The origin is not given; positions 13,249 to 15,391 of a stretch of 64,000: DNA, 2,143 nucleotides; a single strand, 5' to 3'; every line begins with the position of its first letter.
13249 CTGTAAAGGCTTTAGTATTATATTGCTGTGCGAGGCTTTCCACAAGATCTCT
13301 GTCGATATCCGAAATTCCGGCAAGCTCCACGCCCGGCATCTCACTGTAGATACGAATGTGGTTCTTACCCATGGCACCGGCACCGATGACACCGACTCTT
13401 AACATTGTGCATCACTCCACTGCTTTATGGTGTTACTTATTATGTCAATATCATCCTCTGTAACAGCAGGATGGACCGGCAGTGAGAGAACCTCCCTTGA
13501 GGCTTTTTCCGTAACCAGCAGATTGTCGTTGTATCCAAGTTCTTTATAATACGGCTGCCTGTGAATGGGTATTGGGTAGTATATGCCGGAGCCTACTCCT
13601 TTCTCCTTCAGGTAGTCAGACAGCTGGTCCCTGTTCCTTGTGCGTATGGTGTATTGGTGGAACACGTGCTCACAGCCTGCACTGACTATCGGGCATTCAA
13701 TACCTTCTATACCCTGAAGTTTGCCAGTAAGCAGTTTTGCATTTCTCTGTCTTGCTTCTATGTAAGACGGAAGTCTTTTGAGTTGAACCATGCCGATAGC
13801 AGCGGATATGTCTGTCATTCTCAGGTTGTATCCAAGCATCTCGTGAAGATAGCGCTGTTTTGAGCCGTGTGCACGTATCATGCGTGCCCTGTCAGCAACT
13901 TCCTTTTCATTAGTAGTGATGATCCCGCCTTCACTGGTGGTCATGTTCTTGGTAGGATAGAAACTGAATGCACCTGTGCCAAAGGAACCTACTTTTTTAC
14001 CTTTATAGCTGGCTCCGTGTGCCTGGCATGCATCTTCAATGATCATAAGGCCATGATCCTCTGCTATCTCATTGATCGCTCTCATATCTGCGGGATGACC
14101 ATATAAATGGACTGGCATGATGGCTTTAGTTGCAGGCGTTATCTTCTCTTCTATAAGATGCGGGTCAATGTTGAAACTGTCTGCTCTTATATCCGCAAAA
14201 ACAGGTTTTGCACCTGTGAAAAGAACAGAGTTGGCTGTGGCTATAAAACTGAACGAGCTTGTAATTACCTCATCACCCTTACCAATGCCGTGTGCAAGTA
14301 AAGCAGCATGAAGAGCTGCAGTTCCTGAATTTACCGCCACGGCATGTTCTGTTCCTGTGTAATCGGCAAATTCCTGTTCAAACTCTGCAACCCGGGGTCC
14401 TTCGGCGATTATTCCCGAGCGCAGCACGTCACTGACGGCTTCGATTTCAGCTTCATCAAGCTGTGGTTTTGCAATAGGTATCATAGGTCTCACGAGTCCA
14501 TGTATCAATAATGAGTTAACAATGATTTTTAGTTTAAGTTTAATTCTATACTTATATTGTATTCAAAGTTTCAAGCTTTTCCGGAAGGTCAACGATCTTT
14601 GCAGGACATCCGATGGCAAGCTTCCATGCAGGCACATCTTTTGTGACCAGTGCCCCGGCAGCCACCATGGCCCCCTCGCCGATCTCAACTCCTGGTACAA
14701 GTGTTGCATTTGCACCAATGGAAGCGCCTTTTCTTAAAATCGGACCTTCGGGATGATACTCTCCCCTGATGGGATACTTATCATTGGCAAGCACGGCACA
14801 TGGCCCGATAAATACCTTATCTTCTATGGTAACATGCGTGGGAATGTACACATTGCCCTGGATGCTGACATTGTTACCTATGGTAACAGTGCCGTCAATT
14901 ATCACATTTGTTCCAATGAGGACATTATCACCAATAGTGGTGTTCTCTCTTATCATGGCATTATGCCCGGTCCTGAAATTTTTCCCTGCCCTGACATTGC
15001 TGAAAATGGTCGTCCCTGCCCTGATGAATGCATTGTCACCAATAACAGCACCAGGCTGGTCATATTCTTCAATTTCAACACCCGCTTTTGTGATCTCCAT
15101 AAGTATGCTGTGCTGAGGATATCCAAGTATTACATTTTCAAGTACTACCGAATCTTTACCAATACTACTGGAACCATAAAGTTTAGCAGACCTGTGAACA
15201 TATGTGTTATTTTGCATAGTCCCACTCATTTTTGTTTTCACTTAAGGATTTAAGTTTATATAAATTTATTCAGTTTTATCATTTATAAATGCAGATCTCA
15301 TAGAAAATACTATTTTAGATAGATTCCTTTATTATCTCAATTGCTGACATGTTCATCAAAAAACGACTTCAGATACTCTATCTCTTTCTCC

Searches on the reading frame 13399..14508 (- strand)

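Call 77: search_protein_families(library=pfam, proteins=[window:13399-14508:-], max_evalue=0.0001)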
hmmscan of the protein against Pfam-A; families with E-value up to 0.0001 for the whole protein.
window:13399-14508:- (369 aa): 4 families
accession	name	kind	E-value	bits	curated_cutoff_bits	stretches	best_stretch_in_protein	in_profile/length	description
PF01041.23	DegT_DnrJ_EryC1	-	4.4e-136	454.3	19.8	1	16-361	2-359/360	DegT/DnrJ/EryC1/StrS aminotransferase family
PF01212.27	Beta_elim_lyase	-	5.6e-13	49.3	27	1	35-270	29-271/288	Beta-eliminating lyase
PF01053.26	Cys_Met_Meta_PP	-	7.4e-08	31.8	27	1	38-169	52-183/381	Cys/Met metabolism PLP-dependent enzyme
PF00155.27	Aminotran_1_2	-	2.4e-06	27.4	19.7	1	40-128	44-142/361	Aminotransferase class I and II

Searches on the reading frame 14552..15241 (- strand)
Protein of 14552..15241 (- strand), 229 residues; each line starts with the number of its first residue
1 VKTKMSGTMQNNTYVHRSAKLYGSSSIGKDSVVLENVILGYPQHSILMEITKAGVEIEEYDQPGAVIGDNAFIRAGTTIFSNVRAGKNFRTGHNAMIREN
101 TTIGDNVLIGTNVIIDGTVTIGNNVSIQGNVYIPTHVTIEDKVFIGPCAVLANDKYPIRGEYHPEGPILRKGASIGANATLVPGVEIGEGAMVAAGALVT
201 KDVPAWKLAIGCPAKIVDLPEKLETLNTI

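Call 77: search_protein_families(library=pfam, proteins=[window:14552-15241:-], max_evalue=0.0001)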
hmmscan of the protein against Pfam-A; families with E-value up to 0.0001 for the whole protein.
window:14552-15241:- (229 aa): 4 families
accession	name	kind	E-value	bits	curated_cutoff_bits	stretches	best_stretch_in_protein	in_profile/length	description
PF00132.30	Hexapep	-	2.7e-32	109.6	27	3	119-152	2-35/36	Bacterial transferase hexapeptide (six repeats)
PF14602.12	Hexapep_2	-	4.4e-15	55.5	27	2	101-133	2-32/34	Hexapeptide repeat of succinyl-transferase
PF25084.1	LbH_EIF2B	-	5.3e-11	42.9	54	1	82-179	9-103/105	EIF2B subunit epsilon LbH domain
PF25087.1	GMPPB_C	-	6.5e-08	32.7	39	1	111-155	3-47/110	GMPPB C-terminal domain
